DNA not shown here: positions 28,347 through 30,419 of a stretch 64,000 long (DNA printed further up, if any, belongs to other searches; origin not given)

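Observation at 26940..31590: Sigma-54-driven operon: omega-aminotransferase, tungsten aldehyde:ferredoxin oxidoreductase and glutamate dehydrogenase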

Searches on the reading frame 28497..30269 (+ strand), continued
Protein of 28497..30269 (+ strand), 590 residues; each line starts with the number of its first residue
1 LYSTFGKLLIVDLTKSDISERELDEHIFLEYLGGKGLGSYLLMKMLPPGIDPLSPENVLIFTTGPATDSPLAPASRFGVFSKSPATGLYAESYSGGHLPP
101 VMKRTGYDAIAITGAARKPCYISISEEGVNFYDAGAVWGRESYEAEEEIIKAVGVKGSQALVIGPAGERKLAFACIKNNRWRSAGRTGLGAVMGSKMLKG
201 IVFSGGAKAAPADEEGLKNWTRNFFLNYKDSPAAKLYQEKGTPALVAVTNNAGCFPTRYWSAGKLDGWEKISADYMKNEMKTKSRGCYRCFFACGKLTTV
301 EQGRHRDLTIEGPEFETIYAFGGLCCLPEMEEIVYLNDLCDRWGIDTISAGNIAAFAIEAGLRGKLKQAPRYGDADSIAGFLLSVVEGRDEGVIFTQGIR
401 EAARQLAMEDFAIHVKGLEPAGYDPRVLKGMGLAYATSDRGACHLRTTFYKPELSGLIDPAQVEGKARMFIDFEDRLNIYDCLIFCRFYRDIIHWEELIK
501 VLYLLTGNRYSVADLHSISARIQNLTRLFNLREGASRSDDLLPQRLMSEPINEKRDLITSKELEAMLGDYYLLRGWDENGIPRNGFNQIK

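Call 39: find_encoding_contigs(protein=P0056, flank=6000, max_places=2)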
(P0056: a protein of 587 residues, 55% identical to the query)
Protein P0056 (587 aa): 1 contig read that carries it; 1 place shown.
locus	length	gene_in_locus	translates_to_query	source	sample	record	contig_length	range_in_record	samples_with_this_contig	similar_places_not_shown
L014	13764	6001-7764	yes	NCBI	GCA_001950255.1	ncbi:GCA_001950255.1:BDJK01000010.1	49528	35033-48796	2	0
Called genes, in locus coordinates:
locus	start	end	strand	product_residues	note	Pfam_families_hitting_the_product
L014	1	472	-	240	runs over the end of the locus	PF00005:ABC_tran, PF13304:AAA_21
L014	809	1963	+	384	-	PF02595:Gly_kinase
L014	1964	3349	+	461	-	PF02447:GntP_permease, PF03600:CitMHS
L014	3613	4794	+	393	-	PF05651:Diacid_rec, PF17853:GGDEF_2, PF13556:HTH_30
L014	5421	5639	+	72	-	PF00872:Transposase_mut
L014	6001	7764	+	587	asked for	PF02730:AFOR_N, PF01314:AFOR_C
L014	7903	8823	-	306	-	PF00126:HTH_1, PF03466:LysR_substrate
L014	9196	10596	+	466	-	PF00939:Na_sulph_symp, PF03600:CitMHS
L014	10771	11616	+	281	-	PF05681:Fumerase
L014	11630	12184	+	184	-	PF05683:Fumerase_C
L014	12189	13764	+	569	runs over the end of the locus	PF00890:FAD_binding_2, PF07992:Pyr_redox_2 (faint), PF03486:HI0933_like (weak), PF02910:Succ_DH_flav_C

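Call 40: find_encoding_contigs(protein=P0040, flank=6000, max_places=1)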
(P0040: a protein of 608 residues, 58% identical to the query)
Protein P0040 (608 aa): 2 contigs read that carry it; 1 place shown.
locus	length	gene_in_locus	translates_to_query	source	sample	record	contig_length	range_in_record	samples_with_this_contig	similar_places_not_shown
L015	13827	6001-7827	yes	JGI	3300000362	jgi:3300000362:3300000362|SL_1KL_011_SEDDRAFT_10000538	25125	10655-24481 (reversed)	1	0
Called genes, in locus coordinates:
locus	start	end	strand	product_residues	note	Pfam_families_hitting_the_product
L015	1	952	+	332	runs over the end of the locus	PF03186:CobD_Cbib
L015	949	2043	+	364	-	PF00155:Aminotran_1_2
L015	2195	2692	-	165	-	-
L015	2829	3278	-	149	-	PF00011:HSP20, PF17886:ArsA_HSP20 (weak)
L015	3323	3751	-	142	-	PF13411:MerR_1, PF13591:MerR_2, PF00376:MerR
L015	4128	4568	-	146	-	PF08863:YolD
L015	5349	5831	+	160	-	PF00198:2-oxoacid_dh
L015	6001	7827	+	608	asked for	PF02730:AFOR_N, PF01314:AFOR_C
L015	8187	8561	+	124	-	-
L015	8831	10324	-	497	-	PF05552:MS_channel_1st_1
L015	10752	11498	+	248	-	PF14451:Ub-Mut7C, PF02597:ThiS (weak), PF01927:Mut7-C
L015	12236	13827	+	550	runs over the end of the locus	PF00496:SBP_bac_5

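Call 41: find_encoding_contigs(protein=P0041, flank=6000, max_places=1)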
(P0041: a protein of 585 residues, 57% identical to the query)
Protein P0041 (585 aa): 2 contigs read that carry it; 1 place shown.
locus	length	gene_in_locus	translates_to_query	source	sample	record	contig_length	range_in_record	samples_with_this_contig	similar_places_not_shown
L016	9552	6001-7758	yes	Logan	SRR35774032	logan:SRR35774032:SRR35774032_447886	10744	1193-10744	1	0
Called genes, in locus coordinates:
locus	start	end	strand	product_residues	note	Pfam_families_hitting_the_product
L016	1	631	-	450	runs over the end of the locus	PF00202:Aminotran_3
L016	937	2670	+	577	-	PF13426:PAS_9 (weak), PF00158:Sigma54_activat, PF01078:Mg_chelatase (faint), PF14532:Sigma54_activ_2, PF07728:AAA_5 (weak), PF25601:AAA_lid_14, PF18024:HTH_50 (weak)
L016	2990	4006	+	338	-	PF03480:DctP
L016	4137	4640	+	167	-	PF04290:DctQ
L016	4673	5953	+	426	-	PF06808:DctM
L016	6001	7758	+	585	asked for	PF02730:AFOR_N, PF01314:AFOR_C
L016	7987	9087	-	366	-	PF01168:Ala_racemase_N, PF14031:D-ser_dehydrat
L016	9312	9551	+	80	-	?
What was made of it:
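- L016: AT<-|EBP->TRAP->AOR (call 41).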

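Call 42: find_encoding_contigs(protein=P0039, flank=6000, max_places=1)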
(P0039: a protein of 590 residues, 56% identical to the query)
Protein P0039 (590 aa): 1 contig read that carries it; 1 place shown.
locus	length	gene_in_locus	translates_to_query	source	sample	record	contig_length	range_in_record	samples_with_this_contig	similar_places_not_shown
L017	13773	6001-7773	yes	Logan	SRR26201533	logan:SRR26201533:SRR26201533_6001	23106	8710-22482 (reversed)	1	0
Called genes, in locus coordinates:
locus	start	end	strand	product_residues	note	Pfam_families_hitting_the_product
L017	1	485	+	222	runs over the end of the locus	PF02607:B12-binding_2, PF02310:B12-binding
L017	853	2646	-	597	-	PF00989:PAS (weak), PF13426:PAS_9 (weak), PF00158:Sigma54_activat, PF14532:Sigma54_activ_2, PF07724:AAA_2, PF07728:AAA_5 (weak), PF25601:AAA_lid_14, PF18024:HTH_50 (weak), +1 more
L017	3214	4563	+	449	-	PF00202:Aminotran_3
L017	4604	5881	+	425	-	PF02812:ELFV_dehydrog_N, PF00208:ELFV_dehydrog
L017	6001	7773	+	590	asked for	PF02730:AFOR_N, PF01314:AFOR_C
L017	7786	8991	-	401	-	PF01168:Ala_racemase_N, PF00842:Ala_racemase_C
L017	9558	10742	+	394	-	PF05222:AlaDh_PNT_N, PF01262:AlaDh_PNT_C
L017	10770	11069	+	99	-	PF12769:PNTB_4TM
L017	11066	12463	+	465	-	PF02233:PNTB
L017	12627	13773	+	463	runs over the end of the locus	PF01235:Na_Ala_symp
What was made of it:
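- L017: EBP<-|AT->GDH->AOR (call 42).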

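Call 47: find_related_loci(query=A1, collection=metagenome_contigs, flank=7000)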
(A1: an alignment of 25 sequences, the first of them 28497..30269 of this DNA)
Query A1 (590 aa) in metagenome_contigs; peptide patterns used: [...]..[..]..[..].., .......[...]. (x = any residue, [..] = any of these).
600 stretches matched a pattern (row limit reached: there are more); 577 encode a relative of the query (tblastn E <= 1e-3); the best 80 are kept; 80 distinct loci.
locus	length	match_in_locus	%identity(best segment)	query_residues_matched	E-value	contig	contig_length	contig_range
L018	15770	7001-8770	77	1-590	0e+0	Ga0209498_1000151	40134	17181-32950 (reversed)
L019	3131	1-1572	85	65-588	0e+0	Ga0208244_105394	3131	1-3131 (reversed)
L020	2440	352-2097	75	1-582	0e+0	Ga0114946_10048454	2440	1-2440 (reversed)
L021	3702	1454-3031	69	59-584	0e+0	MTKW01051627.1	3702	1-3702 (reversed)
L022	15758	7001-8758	55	1-587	0e+0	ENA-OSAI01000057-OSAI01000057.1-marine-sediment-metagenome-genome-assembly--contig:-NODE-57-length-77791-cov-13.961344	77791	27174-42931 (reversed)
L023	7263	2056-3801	54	1-583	0e+0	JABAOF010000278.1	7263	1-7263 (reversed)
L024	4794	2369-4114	54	1-583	0e+0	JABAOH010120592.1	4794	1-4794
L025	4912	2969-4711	54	1-582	0e+0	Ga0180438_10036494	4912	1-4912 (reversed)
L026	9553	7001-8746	55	1-582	0e+0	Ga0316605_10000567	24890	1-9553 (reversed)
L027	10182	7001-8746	55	1-582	0e+0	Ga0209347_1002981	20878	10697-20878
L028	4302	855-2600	53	1-582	0e+0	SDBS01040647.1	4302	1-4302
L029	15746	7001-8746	55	1-582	0e+0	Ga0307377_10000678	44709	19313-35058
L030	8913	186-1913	54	1-576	0e+0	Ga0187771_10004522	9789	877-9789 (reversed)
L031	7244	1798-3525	54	1-576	0e+0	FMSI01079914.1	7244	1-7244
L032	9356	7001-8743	53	1-582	0e+0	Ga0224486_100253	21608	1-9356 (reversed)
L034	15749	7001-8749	53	2-584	0e+0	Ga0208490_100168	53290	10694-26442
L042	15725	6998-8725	54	1-576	0e+0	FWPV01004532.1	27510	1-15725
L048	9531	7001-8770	52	1-587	0e+0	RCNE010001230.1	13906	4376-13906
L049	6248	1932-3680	52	1-582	0e+0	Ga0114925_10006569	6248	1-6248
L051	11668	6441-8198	52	1-582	0e+0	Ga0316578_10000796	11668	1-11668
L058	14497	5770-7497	54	1-576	0e+0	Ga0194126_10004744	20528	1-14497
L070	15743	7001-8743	51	1-582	0e+0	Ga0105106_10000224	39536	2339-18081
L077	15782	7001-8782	51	1-590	0e+0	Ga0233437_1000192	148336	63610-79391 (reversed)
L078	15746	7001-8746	51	1-583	0e+0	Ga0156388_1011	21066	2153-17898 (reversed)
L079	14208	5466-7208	54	1-582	0e+0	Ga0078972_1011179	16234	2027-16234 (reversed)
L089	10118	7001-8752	52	1-583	0e+0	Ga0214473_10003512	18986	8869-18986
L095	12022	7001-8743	52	1-582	0e+0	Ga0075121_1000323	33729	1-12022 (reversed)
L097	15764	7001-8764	52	1-587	0e+0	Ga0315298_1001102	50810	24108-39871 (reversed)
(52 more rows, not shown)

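Call 52: search_protein_families(library=pfam, max_evalue=0.000001, proteins=[L048:1358-2380:+, L048:2980-4296:+, L048:4435-5550:+, L078:2112-3434:-, L078:4081-5124:-, L023:5392-6948:+, L095:8808-10952:+, L077:8801-10468:+, L049:4375-5595:+, L051:8361-9824:+])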
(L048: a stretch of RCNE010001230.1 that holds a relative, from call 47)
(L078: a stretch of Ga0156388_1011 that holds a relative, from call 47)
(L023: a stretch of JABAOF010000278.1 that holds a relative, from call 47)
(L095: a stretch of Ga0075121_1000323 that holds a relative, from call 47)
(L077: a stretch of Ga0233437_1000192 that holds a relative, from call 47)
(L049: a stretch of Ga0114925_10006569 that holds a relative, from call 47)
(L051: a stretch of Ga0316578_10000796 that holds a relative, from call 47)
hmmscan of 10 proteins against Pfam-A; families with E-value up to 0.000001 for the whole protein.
L048:1358-2380:+ (340 aa): 1 family
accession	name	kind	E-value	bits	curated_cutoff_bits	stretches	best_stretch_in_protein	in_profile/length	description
PF03480.18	DctP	-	2.2e-45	155.6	23.4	1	44-316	14-284/286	Bacterial extracellular solute-binding protein, family 7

L048:2980-4296:+ (438 aa): 1 family
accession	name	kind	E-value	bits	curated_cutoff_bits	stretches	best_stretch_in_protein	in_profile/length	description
PF06808.19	DctM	-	2.2e-76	257.8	23.8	1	11-427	1-413/413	Tripartite ATP-independent periplasmic transporter, DctM component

L048:4435-5550:+ (371 aa): 1 family
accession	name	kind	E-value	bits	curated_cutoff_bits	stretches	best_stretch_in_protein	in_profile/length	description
PF04371.20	PAD_porph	-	1.5e-125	419.2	25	1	15-365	1-321/321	Porphyromonas-type peptidyl-arginine deiminase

L078:2112-3434:- (440 aa): 1 family
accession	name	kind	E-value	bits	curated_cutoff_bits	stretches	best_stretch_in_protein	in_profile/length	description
PF06808.19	DctM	-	1.8e-87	294.3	23.8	1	12-430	2-413/413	Tripartite ATP-independent periplasmic transporter, DctM component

L078:4081-5124:- (347 aa): 1 family
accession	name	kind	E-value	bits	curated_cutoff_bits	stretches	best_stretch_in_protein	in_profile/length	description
PF03480.18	DctP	-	8.8e-40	137.2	23.4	1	45-324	6-284/286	Bacterial extracellular solute-binding protein, family 7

L023:5392-6948:+ (518 aa): 2 families
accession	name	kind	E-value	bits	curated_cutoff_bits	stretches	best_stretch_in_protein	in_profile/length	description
PF00501.34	AMP-binding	-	1.8e-90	303.9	29.9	1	10-374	4-384/384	AMP-binding enzyme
PF13193.12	AMP-binding_C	-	2.4e-24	86.5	24.5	1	424-499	1-76/76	AMP-binding enzyme C-terminal domain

L095:8808-10952:+ (714 aa): 5 families
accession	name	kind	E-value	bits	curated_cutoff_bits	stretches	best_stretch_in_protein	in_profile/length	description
PF13549.11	ATP-grasp_5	-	5.4e-71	238.9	27.6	1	487-708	3-221/221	ATP-grasp domain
PF13607.11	Succ_CoA_lig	-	1.6e-53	180.6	27.4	1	156-293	1-137/138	Succinyl-CoA ligase like flavodoxin domain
PF13380.12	CoA_binding_2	-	1e-20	74.8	22.8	1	11-132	2-111/116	CoA binding domain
PF19045.5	Ligase_CoA_2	-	2.4e-09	37.9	23.7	1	309-441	4-138/162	Ligase-CoA domain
PF02629.25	CoA_binding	-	1.3e-07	32.7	22.3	1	9-100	3-97/97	CoA binding domain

L077:8801-10468:+ (555 aa): 2 families
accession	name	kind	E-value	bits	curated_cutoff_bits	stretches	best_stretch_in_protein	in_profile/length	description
PF00920.27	ILVD_EDD_N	-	5.3e-100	335.1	27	1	36-349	3-316/316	Dihydroxy-acid/6-phosphogluconate dehydratase N-terminal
PF24877.1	ILV_EDD_C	-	4.8e-65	219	27.7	1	360-550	2-191/191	Dihydroxy-acid/6-phosphogluconate dehydratase C-terminal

L049:4375-5595:+ (406 aa): 2 families
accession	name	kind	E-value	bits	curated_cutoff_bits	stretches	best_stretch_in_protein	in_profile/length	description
PF03562.22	MltA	-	4.2e-62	209.4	24.3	1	136-302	1-163/163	MltA specific insert domain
PF06725.17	3D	-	5.8e-18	65.3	23.8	1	320-400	1-71/72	3D domain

L051:8361-9824:+ (487 aa): 7 families
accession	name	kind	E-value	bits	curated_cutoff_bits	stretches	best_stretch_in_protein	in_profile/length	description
PF00890.30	FAD_binding_2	-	8.1e-69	233.2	20.4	1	31-467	1-411/414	FAD binding domain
PF01266.30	DAO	-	7.2e-12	45.9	27.9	1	31-260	1-236/353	FAD dependent oxidoreductase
PF12831.13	FAD_oxidored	-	3.3e-11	43.6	27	1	31-198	1-127/416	FAD dependent oxidoreductase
PF03486.20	HI0933_like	-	5.4e-11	42.8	50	0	31-67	2-38/244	HI0933-like protein Rossmann domain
PF00070.33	Pyr_redox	-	1.6e-07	32.2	22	0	32-61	2-31/82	Pyridine nucleotide-disulphide oxidoreductase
PF07992.20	Pyr_redox_2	-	1.7e-07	31.4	26.1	0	31-163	2-58/291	Pyridine nucleotide-disulphide oxidoreductase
PF13450.12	NAD_binding_8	-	7.1e-07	29.9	21.9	0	34-69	1-36/68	NAD(P)-binding Rossmann-like domain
